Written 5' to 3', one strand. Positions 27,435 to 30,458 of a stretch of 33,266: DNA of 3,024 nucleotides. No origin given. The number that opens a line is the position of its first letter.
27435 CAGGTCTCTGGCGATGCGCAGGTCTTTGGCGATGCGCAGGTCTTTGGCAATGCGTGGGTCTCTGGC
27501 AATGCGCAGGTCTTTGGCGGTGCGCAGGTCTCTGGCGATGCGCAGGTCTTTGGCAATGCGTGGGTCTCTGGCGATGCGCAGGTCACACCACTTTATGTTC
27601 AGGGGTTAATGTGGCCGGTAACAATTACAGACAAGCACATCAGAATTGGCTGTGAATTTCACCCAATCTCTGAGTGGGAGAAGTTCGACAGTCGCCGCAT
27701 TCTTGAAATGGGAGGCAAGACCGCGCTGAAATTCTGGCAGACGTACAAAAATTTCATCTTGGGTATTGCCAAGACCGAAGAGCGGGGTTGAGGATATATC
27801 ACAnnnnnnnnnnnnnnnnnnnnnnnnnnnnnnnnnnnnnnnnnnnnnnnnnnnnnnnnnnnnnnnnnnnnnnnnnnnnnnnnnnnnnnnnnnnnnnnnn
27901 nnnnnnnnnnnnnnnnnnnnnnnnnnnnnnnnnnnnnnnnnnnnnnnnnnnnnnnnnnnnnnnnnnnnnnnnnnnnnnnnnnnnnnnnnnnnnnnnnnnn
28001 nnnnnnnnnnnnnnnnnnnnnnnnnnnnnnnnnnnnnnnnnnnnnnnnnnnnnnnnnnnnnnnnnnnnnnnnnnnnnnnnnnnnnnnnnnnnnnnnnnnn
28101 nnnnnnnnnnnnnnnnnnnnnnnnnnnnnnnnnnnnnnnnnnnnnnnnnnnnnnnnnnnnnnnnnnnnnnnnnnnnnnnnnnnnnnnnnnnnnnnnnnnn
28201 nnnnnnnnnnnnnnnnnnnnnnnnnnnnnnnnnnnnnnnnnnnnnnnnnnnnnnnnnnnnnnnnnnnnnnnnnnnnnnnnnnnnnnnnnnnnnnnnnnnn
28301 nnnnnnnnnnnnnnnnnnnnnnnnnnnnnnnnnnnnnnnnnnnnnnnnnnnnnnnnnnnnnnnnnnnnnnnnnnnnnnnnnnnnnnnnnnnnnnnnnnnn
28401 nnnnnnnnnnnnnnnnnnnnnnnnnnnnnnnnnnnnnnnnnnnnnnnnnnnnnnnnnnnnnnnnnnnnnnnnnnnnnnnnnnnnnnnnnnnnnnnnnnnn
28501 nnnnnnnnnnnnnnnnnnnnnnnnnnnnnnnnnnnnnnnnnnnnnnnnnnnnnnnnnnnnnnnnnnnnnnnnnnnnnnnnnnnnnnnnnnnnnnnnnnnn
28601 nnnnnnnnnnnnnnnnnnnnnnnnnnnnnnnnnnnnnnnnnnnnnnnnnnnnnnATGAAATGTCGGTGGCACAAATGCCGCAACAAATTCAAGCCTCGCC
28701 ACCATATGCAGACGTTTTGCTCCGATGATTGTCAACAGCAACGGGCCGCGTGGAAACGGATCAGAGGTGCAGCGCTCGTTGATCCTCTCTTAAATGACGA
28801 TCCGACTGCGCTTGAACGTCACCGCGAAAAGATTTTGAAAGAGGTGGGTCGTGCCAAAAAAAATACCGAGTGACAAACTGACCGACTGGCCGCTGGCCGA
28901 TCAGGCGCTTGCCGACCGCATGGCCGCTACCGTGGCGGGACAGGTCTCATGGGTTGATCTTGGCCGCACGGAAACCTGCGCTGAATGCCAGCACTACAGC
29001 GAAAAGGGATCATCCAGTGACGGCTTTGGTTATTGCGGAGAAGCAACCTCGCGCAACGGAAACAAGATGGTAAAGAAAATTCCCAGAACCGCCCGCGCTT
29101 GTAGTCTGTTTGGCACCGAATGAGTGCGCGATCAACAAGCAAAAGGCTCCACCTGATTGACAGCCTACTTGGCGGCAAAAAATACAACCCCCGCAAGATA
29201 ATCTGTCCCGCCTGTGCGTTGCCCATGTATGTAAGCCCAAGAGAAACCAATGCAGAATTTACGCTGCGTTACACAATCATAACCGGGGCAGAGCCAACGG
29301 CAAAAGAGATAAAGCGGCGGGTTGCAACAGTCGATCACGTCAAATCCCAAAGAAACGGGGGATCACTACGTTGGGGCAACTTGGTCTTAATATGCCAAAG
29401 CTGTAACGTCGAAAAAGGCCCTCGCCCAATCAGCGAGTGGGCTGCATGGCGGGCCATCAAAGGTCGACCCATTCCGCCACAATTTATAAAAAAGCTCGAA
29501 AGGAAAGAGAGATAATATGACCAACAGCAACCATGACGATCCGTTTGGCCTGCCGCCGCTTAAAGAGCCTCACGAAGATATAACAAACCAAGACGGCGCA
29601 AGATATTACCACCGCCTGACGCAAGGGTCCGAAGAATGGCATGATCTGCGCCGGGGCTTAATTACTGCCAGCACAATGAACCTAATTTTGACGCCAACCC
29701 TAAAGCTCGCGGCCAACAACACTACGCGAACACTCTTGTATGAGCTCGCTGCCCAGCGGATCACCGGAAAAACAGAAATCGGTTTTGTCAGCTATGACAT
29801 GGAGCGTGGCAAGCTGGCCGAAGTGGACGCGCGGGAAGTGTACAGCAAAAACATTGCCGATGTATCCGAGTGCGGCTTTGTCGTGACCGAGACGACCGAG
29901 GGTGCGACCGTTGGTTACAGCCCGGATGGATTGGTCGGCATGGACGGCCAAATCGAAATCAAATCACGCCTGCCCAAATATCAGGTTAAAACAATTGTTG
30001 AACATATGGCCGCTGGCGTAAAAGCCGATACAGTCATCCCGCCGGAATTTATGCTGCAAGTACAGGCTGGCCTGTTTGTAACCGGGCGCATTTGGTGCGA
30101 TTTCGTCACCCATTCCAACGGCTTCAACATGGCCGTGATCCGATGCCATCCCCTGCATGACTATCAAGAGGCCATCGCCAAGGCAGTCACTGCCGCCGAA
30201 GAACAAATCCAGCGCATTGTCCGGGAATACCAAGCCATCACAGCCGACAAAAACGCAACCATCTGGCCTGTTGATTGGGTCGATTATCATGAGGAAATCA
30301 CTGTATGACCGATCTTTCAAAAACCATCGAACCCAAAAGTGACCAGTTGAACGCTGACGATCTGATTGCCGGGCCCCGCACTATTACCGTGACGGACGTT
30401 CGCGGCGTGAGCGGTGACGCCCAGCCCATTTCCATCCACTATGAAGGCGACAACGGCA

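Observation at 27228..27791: The first early gene is a beta-helix hexapeptide-repeat protein built from 12 near-identical 18-bp DNA repeats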

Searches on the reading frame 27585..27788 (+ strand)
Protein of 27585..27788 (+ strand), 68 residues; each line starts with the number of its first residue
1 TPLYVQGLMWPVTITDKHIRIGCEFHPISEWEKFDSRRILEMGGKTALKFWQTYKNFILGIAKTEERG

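Call 33: search_protein_families(library=pfam, proteins=[window:27585-27788:+], max_evalue=10)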
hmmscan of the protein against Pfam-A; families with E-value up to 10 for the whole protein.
seq(68 aa): 1 family
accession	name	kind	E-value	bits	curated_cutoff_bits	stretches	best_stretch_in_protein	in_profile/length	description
PF00928.26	Adap_comp_sub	-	0.11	12.3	31.6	1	13-53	57-103/259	Adaptor complexes medium subunit family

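Call 42: find_homologous_proteins(query=window:27585-27788:+, max_evalue=0.001)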
Query seq(68 aa): no candidate shares three 5-residue words with the query. No homologue found.

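Call 57: search_protein_representatives(protein=window:27585-27788:+)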
Query: 68 residues. Proteins with E-value up to 0.001 (for the whole library): 1155; up to 1e-10: 155; up to 1e-30: 0. The best 150 are listed.
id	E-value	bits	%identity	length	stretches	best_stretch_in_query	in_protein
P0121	2.7e-25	103.6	48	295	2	2-62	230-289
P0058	5.6e-20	86.7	53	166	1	1-68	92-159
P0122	8.4e-20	86.2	59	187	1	2-65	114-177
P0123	5.9e-19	83.5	55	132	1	2-67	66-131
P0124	1.7e-18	82.0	57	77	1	1-65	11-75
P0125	5.6e-18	80.4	53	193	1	2-67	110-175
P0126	7.4e-18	80.0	57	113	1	2-61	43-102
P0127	3.2e-17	78.0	51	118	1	1-67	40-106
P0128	1.2e-16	76.2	52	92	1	1-61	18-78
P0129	2.0e-16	75.5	52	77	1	4-64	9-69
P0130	3.0e-16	74.9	50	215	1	1-66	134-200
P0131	7.5e-16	73.7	52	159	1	2-65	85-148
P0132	7.8e-16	73.6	56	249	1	3-63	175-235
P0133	9.8e-16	73.3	56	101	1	2-63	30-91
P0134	1.5e-15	72.7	55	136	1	2-67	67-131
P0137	2.6e-15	71.9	48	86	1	2-68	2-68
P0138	2.7e-15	71.9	48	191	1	2-65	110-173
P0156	3.8e-14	68.3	49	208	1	2-68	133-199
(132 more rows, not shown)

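Call 71: list_cluster_members(proteins=[P0125, P0130, P0138, P0156, P0124, P0137, P0122, P0014, P0034, P0080])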
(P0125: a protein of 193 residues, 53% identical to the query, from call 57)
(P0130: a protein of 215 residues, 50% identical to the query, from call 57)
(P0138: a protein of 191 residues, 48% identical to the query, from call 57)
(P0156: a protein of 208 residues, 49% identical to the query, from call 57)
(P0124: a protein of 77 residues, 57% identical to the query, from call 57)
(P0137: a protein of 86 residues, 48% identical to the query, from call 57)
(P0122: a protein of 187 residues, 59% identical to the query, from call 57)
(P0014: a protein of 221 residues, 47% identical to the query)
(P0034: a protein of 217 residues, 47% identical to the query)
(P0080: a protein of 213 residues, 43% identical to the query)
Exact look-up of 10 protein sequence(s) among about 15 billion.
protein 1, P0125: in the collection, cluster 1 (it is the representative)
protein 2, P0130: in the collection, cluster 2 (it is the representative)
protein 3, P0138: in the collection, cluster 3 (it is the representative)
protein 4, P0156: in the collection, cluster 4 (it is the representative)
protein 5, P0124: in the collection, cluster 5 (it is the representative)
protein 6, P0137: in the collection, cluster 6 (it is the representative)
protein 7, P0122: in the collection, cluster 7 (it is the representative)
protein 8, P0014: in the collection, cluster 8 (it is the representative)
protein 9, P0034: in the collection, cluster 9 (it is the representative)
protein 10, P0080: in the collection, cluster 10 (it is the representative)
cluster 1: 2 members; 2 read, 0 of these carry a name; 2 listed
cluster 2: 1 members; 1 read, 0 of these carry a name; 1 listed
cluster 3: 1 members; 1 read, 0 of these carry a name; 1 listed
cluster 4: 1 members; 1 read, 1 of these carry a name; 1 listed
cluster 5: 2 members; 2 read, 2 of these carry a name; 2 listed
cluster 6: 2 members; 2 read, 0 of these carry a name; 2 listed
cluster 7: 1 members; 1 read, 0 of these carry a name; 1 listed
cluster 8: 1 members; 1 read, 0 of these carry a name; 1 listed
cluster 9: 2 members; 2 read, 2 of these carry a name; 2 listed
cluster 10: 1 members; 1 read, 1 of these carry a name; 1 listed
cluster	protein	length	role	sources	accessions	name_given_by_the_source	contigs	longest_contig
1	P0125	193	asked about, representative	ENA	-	-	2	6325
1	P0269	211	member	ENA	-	-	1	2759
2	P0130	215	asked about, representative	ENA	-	-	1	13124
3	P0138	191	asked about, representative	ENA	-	-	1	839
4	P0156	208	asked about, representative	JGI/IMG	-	uncharacterized protein YjbI with pentapeptide repeats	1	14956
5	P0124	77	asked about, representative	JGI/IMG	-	hypothetical protein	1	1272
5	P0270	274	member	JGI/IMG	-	hypothetical protein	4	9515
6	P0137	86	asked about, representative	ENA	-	-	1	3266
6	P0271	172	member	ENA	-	-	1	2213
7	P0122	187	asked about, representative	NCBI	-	-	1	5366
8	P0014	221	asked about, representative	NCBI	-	-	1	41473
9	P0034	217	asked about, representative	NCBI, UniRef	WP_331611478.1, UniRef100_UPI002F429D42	hypothetical protein [[Ruminococcus] torques] | hypothetical protein n=1 Tax=[Ruminococcus] torques TaxID=33039 RepID=UPI002F429D42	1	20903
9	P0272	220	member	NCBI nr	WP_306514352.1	hypothetical protein [[Ruminococcus] torques]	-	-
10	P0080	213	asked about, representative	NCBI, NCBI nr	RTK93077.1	polymer-forming cytoskeletal protein [Candidatus Saccharibacteria bacterium] | MAG: polymer-forming cytoskeletal protein [Candidatus Saccharibacteria bacterium]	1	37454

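Call 83: search_solved_structures(query=A5, max_evalue=10, show_alignments=2)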
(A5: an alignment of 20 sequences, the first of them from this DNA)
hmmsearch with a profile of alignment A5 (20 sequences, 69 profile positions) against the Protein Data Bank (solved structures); distinct sequences matched with E-value up to 10: 5.
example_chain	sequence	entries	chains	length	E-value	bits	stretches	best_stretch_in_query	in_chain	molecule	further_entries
2ymu_A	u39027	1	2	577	2.2e-06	30.4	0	36-63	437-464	WD-40 REPEAT PROTEIN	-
6r60_A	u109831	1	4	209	0.017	18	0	36-63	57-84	WD-40 repeat protein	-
6r5y_A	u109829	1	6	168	0.085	15.8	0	36-63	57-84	WD-40 repeat protein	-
6r5z_A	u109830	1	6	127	0.57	13.1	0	36-63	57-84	9-bladed beta-propeller formed by three 3-bladed fragments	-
1hwm_B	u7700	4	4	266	1.2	12.1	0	30-43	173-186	EBULIN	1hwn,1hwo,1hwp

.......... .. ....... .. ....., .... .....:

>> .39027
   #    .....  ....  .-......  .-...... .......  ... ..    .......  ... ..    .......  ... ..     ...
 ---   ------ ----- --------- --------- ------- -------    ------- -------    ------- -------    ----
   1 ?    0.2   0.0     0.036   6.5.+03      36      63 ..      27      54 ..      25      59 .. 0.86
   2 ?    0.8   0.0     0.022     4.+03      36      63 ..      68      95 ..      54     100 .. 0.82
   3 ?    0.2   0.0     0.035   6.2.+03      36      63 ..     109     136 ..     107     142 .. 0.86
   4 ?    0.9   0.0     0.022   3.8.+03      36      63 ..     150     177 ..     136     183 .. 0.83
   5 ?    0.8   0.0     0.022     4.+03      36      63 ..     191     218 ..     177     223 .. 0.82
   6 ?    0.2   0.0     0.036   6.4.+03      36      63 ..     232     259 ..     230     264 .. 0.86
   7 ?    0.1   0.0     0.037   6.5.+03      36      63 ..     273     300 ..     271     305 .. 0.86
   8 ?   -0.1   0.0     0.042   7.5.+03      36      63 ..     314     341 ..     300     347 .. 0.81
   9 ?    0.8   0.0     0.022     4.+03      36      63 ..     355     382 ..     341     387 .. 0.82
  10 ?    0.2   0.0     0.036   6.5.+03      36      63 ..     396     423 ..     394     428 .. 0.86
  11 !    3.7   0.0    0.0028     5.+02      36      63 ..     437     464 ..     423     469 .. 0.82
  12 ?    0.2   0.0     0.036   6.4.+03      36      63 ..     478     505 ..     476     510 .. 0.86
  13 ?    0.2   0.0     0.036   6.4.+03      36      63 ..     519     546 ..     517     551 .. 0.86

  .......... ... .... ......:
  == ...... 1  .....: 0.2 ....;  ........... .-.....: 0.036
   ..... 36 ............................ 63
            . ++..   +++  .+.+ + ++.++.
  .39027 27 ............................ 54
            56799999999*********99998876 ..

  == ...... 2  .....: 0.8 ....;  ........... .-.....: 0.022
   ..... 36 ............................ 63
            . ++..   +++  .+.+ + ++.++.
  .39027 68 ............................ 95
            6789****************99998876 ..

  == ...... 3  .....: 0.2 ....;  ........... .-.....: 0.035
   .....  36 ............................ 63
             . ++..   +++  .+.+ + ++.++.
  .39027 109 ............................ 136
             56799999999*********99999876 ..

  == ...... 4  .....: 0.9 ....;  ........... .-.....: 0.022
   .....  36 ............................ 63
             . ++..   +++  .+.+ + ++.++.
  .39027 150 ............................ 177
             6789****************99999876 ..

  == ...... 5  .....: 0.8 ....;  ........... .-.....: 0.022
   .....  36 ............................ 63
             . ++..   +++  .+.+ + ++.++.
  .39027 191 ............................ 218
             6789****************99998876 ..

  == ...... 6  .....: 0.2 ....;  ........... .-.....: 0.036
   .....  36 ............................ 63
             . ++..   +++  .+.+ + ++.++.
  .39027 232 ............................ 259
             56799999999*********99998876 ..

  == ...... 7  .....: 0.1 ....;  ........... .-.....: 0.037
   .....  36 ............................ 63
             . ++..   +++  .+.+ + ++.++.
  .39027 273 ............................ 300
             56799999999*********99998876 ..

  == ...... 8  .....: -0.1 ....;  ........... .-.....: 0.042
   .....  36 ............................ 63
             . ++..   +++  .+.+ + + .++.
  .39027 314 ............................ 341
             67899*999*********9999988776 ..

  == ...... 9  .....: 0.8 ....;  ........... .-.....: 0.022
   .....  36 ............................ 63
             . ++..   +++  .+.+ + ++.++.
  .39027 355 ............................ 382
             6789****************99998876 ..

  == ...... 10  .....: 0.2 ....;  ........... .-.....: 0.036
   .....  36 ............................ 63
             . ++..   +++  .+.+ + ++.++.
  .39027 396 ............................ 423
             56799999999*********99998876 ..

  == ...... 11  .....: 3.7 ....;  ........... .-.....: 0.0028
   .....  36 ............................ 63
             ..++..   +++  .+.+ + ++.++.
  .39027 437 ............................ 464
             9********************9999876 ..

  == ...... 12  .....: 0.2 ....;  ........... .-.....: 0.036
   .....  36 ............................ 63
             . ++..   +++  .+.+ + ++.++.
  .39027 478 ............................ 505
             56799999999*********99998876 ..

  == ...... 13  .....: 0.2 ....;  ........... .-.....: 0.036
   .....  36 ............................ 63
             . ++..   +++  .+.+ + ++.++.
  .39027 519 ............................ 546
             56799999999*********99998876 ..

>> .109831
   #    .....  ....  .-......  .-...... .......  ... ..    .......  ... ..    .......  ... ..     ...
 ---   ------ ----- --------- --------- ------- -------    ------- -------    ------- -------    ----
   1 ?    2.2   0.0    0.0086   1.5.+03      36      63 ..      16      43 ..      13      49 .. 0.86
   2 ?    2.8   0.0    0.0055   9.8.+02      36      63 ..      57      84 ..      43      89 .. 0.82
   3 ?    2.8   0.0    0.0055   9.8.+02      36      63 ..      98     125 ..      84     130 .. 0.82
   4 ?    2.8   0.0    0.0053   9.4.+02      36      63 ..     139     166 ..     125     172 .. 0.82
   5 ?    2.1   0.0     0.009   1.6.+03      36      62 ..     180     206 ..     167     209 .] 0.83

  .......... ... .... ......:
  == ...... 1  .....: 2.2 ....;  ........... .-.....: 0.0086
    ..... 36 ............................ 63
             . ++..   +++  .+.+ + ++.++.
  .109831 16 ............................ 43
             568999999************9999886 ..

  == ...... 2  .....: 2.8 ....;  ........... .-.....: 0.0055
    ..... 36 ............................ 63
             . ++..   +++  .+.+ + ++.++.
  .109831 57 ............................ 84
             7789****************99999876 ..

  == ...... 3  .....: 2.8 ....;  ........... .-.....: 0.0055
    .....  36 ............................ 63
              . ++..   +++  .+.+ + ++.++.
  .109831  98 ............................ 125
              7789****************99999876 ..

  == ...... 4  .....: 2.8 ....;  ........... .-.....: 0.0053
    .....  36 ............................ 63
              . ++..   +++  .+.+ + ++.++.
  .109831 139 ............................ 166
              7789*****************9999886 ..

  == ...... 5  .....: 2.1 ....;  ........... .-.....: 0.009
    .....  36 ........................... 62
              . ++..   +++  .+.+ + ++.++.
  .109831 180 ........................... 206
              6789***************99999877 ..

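Call 95: find_encoding_contigs(protein=P0156, flank=5000, max_places=1)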
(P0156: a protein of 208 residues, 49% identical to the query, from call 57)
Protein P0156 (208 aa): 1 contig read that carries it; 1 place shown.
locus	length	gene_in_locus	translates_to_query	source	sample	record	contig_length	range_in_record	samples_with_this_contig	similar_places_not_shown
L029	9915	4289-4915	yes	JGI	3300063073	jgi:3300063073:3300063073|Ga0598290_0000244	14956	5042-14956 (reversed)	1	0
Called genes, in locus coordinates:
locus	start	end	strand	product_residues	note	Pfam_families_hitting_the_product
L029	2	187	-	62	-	?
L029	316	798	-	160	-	PF13392:HNH_3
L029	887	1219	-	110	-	-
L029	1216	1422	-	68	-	-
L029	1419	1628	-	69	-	-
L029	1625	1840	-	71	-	-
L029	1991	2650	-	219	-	-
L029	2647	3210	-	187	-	-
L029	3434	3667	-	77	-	-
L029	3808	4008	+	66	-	-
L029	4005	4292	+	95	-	-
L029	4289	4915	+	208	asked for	PF13599:Pentapeptide_4 (weak), PF00805:Pentapeptide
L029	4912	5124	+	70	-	-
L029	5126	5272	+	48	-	-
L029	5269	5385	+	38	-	-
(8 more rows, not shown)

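Call 96: find_encoding_contigs(protein=P0130, flank=5000, max_places=1)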
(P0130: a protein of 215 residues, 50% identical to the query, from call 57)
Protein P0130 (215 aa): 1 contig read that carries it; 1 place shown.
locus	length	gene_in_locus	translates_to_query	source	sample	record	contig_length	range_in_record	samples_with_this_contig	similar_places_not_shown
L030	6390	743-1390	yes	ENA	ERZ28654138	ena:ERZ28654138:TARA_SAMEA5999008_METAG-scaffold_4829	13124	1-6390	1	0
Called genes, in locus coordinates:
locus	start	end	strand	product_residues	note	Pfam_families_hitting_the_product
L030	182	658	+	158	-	-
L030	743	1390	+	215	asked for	PF00805:Pentapeptide, PF13576:Pentapeptide_3 (faint), PF00805:Pentapeptide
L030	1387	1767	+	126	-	-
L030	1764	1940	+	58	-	-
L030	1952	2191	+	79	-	-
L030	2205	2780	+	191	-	-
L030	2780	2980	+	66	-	-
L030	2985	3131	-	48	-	-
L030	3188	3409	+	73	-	-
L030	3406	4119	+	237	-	PF04404:ERF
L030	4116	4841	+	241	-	-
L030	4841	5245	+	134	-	PF05772:NinB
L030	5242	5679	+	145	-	-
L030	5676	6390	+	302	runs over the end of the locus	-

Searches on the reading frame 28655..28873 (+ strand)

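Call 74: search_protein_families(library=phrogs, proteins=[window:28655-28873:+], max_evalue=0.001)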
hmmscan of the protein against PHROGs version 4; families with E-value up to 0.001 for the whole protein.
window:28655-28873:+ (72 aa): 1 family
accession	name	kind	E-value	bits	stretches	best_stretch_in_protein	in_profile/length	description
phrog_10853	-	unknown function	0.00012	23.2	1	2-35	2-34/93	-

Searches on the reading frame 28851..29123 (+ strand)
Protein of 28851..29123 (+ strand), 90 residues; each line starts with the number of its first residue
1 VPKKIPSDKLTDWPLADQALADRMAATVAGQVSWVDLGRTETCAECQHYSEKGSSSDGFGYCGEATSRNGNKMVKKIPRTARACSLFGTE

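Call 6: search_protein_families(library=pfam, proteins=[window:28851-29123:+], max_evalue=0.1)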
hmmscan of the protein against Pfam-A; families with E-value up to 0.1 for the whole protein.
window:28851-29123:+ (90 aa): 1 family
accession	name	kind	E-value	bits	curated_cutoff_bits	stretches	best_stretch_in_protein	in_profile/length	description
PF01355.22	HIPIP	-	0.076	13.8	22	0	25-63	13-49/66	High potential iron-sulfur protein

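Call 7: search_protein_families(library=phrogs, proteins=[window:28851-29123:+], max_evalue=0.01)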
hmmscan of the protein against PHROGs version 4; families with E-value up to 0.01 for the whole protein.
window:28851-29123:+ (90 aa): 0 families

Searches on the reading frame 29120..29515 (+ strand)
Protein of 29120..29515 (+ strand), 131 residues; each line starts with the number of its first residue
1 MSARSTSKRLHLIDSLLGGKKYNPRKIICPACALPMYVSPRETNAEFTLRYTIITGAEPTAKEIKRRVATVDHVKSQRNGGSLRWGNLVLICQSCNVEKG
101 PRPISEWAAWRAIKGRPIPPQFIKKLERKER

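Call 6: search_protein_families(library=pfam, proteins=[window:29120-29515:+], max_evalue=0.1)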
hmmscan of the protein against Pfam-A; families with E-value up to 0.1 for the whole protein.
window:29120-29515:+ (131 aa): 3 families
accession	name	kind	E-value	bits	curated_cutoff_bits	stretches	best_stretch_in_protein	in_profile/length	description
PF01844.29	HNH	-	5.5e-10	39.7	21.4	1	68-101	13-46/47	HNH endonuclease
PF14279.12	HNH_5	-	2.4e-09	37.4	27.5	1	62-100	6-44/56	HNH endonuclease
PF10058.14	Zn_ribbon_10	-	0.00044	20.4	24.2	0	12-35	5-31/54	ER junction formation factor lunapark, zinc ribbon finger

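Call 7: search_protein_families(library=phrogs, proteins=[window:29120-29515:+], max_evalue=0.01)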
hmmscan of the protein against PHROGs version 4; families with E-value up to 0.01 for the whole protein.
window:29120-29515:+ (131 aa): 16 families
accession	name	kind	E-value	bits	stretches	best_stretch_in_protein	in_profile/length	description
phrog_16726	-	DNA, RNA and nucleotide metabolism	4.8e-09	37.4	1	67-106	108-147/308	HNH endonuclease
phrog_2214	-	DNA, RNA and nucleotide metabolism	2.3e-08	34.6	1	68-109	205-246/429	HNH endonuclease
phrog_9545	-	DNA, RNA and nucleotide metabolism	7.7e-08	33.2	1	67-107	132-172/206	HNH endonuclease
phrog_2118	-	DNA, RNA and nucleotide metabolism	8.8e-08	33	1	63-118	185-240/301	HNH endonuclease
phrog_1035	-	DNA, RNA and nucleotide metabolism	2e-07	32.2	1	54-112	164-223/271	endonuclease VII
phrog_8660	-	DNA, RNA and nucleotide metabolism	2.7e-07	31.9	1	60-109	137-186/196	HNH endonuclease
phrog_5718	-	DNA, RNA and nucleotide metabolism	3.8e-06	27.2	1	62-109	136-183/394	HNH endonuclease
phrog_1271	-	DNA, RNA and nucleotide metabolism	7.9e-06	26.5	1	67-109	284-325/361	HNH endonuclease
phrog_7785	-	DNA, RNA and nucleotide metabolism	9e-06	26.7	1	69-114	81-126/147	HNH endonuclease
phrog_338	-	DNA, RNA and nucleotide metabolism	2.2e-05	25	1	66-105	226-265/340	HNH endonuclease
phrog_589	-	DNA, RNA and nucleotide metabolism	0.00042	21.1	1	68-102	106-141/179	HNH endonuclease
phrog_144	-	DNA, RNA and nucleotide metabolism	0.00053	20.7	1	67-102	98-135/175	HNH endonuclease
phrog_9645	-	DNA, RNA and nucleotide metabolism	0.0014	19.3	1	65-128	35-95/168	HNH endonuclease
phrog_333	-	DNA, RNA and nucleotide metabolism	0.0027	18.9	1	64-100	43-79/138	HNH endonuclease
phrog_25184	-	DNA, RNA and nucleotide metabolism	0.0035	17.7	1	69-104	127-162/209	HNH endonuclease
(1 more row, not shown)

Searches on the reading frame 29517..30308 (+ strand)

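Call 6: search_protein_families(library=pfam, proteins=[window:29517-30308:+], max_evalue=0.1)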
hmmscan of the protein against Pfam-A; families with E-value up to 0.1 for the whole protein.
window:29517-30308:+ (263 aa): 1 family
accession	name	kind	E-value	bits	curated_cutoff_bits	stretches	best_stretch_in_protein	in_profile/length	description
PF09588.16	YqaJ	-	2.6e-13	50.9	22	1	40-191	1-149/150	YqaJ-like viral recombinase domain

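Call 7: search_protein_families(library=phrogs, proteins=[window:29517-30308:+], max_evalue=0.01)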
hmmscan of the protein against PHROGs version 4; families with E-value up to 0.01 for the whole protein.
window:29517-30308:+ (263 aa): 6 families
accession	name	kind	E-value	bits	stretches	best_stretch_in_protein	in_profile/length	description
phrog_149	-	DNA, RNA and nucleotide metabolism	5.3e-30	105.5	1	32-245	595-807/1242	exonuclease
phrog_19855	-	head and packaging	7.5e-10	38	1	29-192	457-599/1257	virion structural protein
phrog_434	-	DNA, RNA and nucleotide metabolism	1.4e-09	38.7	1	22-225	41-230/372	RecE-like recombination exonuclease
phrog_7655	-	DNA, RNA and nucleotide metabolism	0.00092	19.1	1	32-190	4-143/551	RecE-like recombination exonuclease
phrog_38119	-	unknown function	0.0019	18.7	1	35-54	18-37/44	-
phrog_19459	-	unknown function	0.0072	17.1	0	34-57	17-41/73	-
